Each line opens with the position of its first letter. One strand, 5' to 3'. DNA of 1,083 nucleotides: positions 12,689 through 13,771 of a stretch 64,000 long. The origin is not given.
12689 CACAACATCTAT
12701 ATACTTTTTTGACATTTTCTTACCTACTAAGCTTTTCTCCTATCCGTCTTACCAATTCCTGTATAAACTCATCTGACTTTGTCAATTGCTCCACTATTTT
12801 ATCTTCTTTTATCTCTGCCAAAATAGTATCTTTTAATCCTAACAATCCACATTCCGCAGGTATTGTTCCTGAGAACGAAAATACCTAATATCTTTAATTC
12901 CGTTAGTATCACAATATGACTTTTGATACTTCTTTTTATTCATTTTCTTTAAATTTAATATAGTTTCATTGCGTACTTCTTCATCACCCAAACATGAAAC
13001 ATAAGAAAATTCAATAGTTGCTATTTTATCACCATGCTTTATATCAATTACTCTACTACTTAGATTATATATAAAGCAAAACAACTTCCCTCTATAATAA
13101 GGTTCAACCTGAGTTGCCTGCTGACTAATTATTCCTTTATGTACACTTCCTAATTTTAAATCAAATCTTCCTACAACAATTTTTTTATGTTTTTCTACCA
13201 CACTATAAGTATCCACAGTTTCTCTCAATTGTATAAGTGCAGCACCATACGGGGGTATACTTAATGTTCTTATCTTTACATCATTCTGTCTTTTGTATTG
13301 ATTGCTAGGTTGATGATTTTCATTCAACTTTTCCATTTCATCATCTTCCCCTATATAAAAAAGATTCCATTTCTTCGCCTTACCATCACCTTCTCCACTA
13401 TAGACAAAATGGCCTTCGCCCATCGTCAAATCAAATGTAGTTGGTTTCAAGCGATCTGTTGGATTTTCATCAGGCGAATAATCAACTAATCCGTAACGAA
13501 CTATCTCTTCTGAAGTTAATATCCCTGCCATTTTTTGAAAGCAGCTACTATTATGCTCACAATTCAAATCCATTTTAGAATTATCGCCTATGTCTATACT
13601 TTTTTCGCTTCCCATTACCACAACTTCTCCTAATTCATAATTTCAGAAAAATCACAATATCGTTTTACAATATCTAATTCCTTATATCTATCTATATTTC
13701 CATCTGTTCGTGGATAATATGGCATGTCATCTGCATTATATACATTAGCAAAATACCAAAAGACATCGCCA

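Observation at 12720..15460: XRE regulator + soluble KAP-family NTPase + dCTP-deaminase/dUTPase-fold protein: candidate undescribed nucleotide-targeting defence operon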

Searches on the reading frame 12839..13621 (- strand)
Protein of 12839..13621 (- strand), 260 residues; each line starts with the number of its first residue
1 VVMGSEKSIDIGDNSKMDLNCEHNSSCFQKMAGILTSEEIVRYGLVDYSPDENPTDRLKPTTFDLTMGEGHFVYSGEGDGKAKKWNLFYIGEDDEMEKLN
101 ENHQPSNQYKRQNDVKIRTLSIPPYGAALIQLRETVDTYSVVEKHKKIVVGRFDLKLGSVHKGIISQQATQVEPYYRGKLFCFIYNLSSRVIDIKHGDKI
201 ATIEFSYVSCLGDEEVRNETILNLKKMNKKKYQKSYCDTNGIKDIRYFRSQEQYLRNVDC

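Call 3: search_protein_families(library=pfam, proteins=[window:12839-13621:-], max_evalue=0.1)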
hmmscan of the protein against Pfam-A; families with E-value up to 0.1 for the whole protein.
window:12839-13621:- (260 aa): 3 families
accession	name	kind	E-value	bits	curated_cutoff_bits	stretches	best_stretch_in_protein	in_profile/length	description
PF09817.14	Zwilch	-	0.019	13.9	25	1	195-252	133-190/568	RZZ complex, subunit zwilch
PF22769.1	DCD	-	0.036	14.6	27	0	117-206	68-151/153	dCTP deaminase-like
PF00692.24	dUTPase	-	0.042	14.1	22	1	160-205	57-101/129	dUTPase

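Call 4: search_protein_families(library=padloc, proteins=[window:12839-13621:-], max_evalue=0.1)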
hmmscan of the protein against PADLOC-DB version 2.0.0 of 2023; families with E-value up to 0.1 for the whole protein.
window:12839-13621:- (260 aa): 0 families

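Call 5: search_protein_families(library=ncbifam, proteins=[window:12839-13621:-], max_evalue=0.1)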
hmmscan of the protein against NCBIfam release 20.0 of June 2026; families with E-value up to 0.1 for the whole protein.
window:12839-13621:- (260 aa): 3 families
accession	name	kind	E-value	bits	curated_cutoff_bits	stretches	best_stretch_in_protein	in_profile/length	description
TIGR02274.1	dCTP_deam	equivalog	9.9e-05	22.1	92.8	1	117-208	69-154/180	dCTP deaminase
TIGR00576.1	dut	superfamily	0.0026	17.5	102.55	1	160-210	68-118/143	dUTP diphosphatase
NF001862.0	PRK00601.1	equivalog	0.037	13.7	103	1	166-207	81-122/150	dUTP diphosphatase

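Call 7: find_homologous_proteins(query=window:12839-13621:-, max_evalue=0.001)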
Query window:12839-13621:- (260 aa): 160 proteins with E <= 0.001 among 386 candidates; the best 120 are listed.
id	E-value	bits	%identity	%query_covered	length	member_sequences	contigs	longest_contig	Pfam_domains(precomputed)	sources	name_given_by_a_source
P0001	4.3e-172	588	100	99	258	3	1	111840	-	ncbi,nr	ncbi:MAG: hypothetical protein IKL49_08040 [Lachnospiraceae bacterium]|nr:hypothetical protein [Lach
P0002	7.0e-114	398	72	97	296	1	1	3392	-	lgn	-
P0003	9.6e-92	325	60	97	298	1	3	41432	-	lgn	-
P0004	1.3e-91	325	60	97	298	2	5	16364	-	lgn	-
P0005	1.3e-89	318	59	93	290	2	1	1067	-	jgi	-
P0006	8.3e-85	302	57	97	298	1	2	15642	-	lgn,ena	-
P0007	4.0e-82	294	56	91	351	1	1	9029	-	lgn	-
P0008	2.3e-80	288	55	96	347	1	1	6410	-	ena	-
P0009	5.5e-80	287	53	95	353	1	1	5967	-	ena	-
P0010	5.7e-80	287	52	97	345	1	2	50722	-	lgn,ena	-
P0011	1.1e-78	282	53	90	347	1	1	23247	-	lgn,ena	-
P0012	1.2e-78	282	55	91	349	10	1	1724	-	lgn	-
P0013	1.4e-78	282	52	97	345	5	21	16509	-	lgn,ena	-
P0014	3.0e-78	281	55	90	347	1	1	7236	-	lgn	-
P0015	3.4e-78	281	50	97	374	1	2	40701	-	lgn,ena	-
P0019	3.4e-77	278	56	95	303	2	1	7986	-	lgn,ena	-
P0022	1.2e-74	269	57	86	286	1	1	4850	-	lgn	-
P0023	7.9e-73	263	54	92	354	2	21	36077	PF22769.2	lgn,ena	-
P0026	2.3e-72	262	52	88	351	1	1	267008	-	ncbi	-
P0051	7.1e-58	214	46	88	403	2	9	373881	-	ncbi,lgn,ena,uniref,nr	ncbi:hypothetical protein IG626_08425 [Desulfovibrio desulfuricans]|uniref:hypothetical protein n=1 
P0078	2.4e-45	173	44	85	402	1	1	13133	PF22769.2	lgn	-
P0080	3.3e-45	173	40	88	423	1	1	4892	PF22769.2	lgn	-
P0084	1.3e-44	171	42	85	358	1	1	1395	PF22769.2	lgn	-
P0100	1.4e-41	161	42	83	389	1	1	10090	PF22769.2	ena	-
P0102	1.8e-41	160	43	84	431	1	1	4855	PF22769.2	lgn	-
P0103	7.3e-41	159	39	83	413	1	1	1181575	PF22769.2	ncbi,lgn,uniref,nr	ncbi:dCTP deaminase domain-containing protein [Desulfoluna butyratoxydans]|uniref:Dutpase-like n=1 T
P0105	1.2e-40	158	40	84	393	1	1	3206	PF22769.2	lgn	-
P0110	2.3e-40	157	39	85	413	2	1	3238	PF22769.2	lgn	-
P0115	2.2e-39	154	39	84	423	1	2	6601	PF22769.2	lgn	-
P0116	2.4e-39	154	38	87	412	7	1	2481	PF22769.2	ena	-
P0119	6.6e-39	152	39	94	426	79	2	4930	PF22769.2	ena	-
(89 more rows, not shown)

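Call 10: find_encoding_contigs(protein=P0010, flank=8000, max_places=3)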
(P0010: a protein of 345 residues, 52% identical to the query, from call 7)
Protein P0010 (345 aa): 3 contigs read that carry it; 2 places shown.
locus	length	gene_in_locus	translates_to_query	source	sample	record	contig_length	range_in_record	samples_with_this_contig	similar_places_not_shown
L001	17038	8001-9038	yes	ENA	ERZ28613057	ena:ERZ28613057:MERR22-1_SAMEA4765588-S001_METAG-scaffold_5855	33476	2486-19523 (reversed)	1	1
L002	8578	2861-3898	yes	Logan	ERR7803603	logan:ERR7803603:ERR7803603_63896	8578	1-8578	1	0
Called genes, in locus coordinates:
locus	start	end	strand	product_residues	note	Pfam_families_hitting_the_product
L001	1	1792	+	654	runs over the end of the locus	PF00288:GHMP_kinases_N, PF00483:NTP_transferase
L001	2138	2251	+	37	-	-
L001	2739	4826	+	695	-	PF07507:WavE, PF00535:Glycos_transf_2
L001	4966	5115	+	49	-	-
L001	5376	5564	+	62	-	-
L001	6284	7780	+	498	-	PF20042:DUF6444, PF03050:DDE_Tnp_IS66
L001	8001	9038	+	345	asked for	-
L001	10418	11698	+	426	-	PF01266:DAO (faint), PF07992:Pyr_redox_2 (faint)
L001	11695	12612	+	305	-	PF01261:AP_endonuc_2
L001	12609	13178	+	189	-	PF13521:AAA_28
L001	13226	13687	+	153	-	-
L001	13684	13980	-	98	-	PF01527:HTH_Tnp_1, PF13518:HTH_28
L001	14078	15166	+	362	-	PF13439:Glyco_transf_4, PF13579:Glyco_trans_4_4, PF00534:Glycos_transf_1, PF13692:Glyco_trans_1_4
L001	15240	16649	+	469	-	PF00656:Peptidase_C14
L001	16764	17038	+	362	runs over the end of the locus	PF13439:Glyco_transf_4, PF13477:Glyco_trans_4_2, PF13579:Glyco_trans_4_4, PF20706:GT4-conflict (weak), PF00534:Glycos_transf_1, PF13692:Glyco_trans_1_4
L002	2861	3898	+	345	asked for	-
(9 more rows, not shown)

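Call 11: find_encoding_contigs(protein=P0051, flank=8000, max_places=3)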
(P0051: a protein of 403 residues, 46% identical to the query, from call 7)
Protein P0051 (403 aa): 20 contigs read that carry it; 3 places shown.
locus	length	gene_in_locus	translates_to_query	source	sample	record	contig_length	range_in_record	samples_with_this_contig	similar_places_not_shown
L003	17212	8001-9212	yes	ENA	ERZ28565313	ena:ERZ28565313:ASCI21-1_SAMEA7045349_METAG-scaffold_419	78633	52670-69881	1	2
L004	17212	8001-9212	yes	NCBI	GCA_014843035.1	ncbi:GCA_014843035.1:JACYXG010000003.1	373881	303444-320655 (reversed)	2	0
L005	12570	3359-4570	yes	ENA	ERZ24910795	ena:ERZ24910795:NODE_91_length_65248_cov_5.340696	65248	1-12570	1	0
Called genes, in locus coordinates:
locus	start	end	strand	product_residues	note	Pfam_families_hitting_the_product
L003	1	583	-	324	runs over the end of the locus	-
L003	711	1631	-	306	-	-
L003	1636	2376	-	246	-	PF08986:DUF1889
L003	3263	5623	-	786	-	PF19898:DUF6371 (weak)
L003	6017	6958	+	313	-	-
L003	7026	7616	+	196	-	PF00702:Hydrolase, PF13419:HAD_2, PF13242:Hydrolase_like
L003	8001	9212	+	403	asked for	-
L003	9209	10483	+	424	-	PF07992:Pyr_redox_2 (faint)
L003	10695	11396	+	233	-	PF01261:AP_endonuc_2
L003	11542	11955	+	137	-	PF13521:AAA_28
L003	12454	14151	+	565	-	PF03235:GmrSD_N, PF07510:GmrSD_C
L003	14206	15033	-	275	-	PF12801:Fer4_5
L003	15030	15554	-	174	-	PF13187:Fer4_9 (faint), PF25160:LdpA_Fe-S-bd (faint), PF00037:Fer4 (weak), PF12797:Fer4_2 (faint), PF13237:Fer4_10 (faint), PF12837:Fer4_6 (faint), PF12838:Fer4_7, PF14697:Fer4_21 (weak), +3 more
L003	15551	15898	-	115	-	-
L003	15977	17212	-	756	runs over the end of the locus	PF04879:Molybdop_Fe4S4, PF00384:Molybdopterin, PF01568:Molydop_binding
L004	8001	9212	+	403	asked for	-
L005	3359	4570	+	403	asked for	-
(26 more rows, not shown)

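Call 13: find_related_loci(query=A1, collection=genome_contigs, flank=10000)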
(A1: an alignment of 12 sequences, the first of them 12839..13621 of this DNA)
Query A1 (260 aa) in genome_contigs; peptide patterns used: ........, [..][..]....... (x = any residue, [..] = any of these).
59 stretches matched a pattern; 6 encode a relative of the query (tblastn E <= 1e-3); 6 distinct loci.
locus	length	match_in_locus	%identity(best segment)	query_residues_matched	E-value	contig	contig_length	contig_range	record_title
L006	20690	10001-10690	52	20-248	5e-77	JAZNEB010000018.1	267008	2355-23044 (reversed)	MAG: Clostridia bacterium isolate T1900044723_TS20190189.MAGScoT_cleanbin_000019 SGB_1921_k141_1807809, whole genome sho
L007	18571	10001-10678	46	21-248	9e-66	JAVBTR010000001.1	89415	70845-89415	MAG: Eubacteriales bacterium isolate EPI_MAG_00256 c_000001602014, whole genome shotgun sequence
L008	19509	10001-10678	41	30-253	5e-50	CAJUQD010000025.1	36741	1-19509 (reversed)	MAG TPA_asm: uncultured Oscillospiraceae bacterium isolate MGBC152423 genome assembly, contig: MGBC152423.25, whole geno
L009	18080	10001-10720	41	23-248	2e-45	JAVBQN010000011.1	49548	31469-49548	MAG: Candidatus Adiutrix sp. isolate EPI_MAG_00168 c_000001306813, whole genome shotgun sequence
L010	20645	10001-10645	39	32-248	9e-45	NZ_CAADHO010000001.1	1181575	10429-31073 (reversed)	Desulfoluna butyratoxydans isolate Desulfoluna butyratoxydans MSL71, whole genome shotgun sequence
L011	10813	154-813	39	25-248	7e-40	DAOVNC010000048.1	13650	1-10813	MAG TPA_asm: Kiritimatiellales bacterium isolate CSMAG_1487 CSMAG_1487_k141_1846572_length_13650_cov_17.0000, whole geno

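Call 14: find_related_loci(query=A1, collection=metagenome_contigs, flank=10000)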
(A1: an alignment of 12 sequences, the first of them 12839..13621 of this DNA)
Query A1 (260 aa) in metagenome_contigs; peptide patterns used: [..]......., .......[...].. (x = any residue, [..] = any of these).
166 stretches matched a pattern; 26 encode a relative of the query (tblastn E <= 1e-3); 26 distinct loci.
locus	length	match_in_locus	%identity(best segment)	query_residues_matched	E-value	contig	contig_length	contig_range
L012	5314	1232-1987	48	2-253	6e-77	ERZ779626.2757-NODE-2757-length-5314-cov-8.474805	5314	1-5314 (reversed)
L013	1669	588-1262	49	21-248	9e-69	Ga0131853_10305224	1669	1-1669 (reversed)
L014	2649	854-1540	44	21-251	5e-63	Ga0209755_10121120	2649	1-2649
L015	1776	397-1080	43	26-253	1e-62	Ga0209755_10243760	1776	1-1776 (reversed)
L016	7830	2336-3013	41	22-251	1e-53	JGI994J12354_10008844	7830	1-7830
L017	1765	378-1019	43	29-251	2e-53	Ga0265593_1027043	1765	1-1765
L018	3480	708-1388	42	22-251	2e-51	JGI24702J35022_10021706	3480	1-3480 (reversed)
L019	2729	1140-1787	40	32-250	7e-51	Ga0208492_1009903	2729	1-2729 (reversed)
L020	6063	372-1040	43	25-251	4e-50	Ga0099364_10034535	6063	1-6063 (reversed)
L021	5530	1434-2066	48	30-249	8e-50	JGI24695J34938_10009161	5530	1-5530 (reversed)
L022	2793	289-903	43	30-248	5e-50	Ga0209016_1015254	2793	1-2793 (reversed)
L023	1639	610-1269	44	32-248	1e-49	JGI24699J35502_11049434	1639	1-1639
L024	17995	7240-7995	39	9-253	3e-47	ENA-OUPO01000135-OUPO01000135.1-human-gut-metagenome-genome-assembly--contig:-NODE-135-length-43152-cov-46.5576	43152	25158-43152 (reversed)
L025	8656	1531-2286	39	9-253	3e-47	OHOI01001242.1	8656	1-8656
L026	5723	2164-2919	39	9-253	3e-47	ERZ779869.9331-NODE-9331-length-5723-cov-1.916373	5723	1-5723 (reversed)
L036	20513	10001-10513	40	32-215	1e-37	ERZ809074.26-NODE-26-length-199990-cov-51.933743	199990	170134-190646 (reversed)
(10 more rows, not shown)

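Call 17: find_encoding_contigs(protein=P0001, flank=10000, max_places=2)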
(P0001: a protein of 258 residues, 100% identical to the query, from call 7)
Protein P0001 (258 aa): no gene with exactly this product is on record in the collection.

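Call 18: find_encoding_contigs(protein=P0103, flank=10000, max_places=2)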
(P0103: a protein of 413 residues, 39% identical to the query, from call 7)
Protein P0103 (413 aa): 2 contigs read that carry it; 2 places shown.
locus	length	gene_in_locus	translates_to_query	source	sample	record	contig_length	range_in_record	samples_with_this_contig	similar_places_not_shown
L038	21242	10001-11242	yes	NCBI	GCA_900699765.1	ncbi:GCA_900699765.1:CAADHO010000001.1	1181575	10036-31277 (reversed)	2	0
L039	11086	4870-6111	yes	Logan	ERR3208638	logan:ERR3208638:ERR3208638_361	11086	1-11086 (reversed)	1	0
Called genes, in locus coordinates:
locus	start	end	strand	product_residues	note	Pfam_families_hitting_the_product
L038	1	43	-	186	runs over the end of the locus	-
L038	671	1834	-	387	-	-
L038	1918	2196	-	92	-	-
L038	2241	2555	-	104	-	-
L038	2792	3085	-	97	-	-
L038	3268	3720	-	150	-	-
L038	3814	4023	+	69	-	PF13693:HTH_35 (weak), PF01381:HTH_3 (weak)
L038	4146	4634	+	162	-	PF06892:Phage_CP76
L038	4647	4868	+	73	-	-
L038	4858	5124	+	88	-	-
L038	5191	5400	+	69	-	-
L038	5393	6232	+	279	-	-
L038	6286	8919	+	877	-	PF13155:Toprim_2, PF13362:Toprim_3, PF13662:Toprim_4 (faint)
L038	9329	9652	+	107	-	-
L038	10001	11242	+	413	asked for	PF22769:DCD (weak)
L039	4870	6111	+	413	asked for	PF22769:DCD (weak)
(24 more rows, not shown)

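Call 19: find_encoding_contigs(protein=P0026, flank=10000, max_places=2)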
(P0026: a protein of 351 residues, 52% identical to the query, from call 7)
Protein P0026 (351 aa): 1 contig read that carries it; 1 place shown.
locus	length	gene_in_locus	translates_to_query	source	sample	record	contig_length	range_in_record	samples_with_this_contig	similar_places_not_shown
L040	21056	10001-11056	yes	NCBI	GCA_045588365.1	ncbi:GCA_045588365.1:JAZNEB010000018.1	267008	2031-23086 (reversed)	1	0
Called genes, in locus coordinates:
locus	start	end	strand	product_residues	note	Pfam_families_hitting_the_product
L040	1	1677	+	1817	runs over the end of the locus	PF00657:Lipase_GDSL (faint), PF13472:Lipase_GDSL_2, PF09479:Flg_new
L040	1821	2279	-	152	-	PF02542:YgbB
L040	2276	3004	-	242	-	PF01128:IspD, PF12804:NTP_transf_3 (weak)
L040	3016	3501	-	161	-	PF02559:CarD_TRCF_RID, PF21095:CarD_C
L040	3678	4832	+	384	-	PF00753:Lactamase_B, PF19583:ODP, PF00258:Flavodoxin_1 (weak), PF12724:Flavodoxin_5 (weak)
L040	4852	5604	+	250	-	PF02535:Zip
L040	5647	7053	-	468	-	PF09924:LPG_synthase_C, PF13302:Acetyltransf_3, PF00583:Acetyltransf_1 (weak)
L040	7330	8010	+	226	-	-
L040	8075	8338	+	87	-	-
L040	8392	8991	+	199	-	-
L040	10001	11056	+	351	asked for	-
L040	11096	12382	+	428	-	PF01266:DAO (faint), PF03486:HI0933_like (faint), PF07992:Pyr_redox_2 (faint), PF13450:NAD_binding_8 (faint)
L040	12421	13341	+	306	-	PF01261:AP_endonuc_2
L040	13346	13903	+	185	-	PF13521:AAA_28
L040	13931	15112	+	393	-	-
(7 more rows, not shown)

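Call 20: search_protein_families(library=phrogs, proteins=[window:12839-13621:-], max_evalue=0.01)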
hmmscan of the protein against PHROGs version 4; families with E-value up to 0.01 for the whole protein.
window:12839-13621:- (260 aa): 0 families
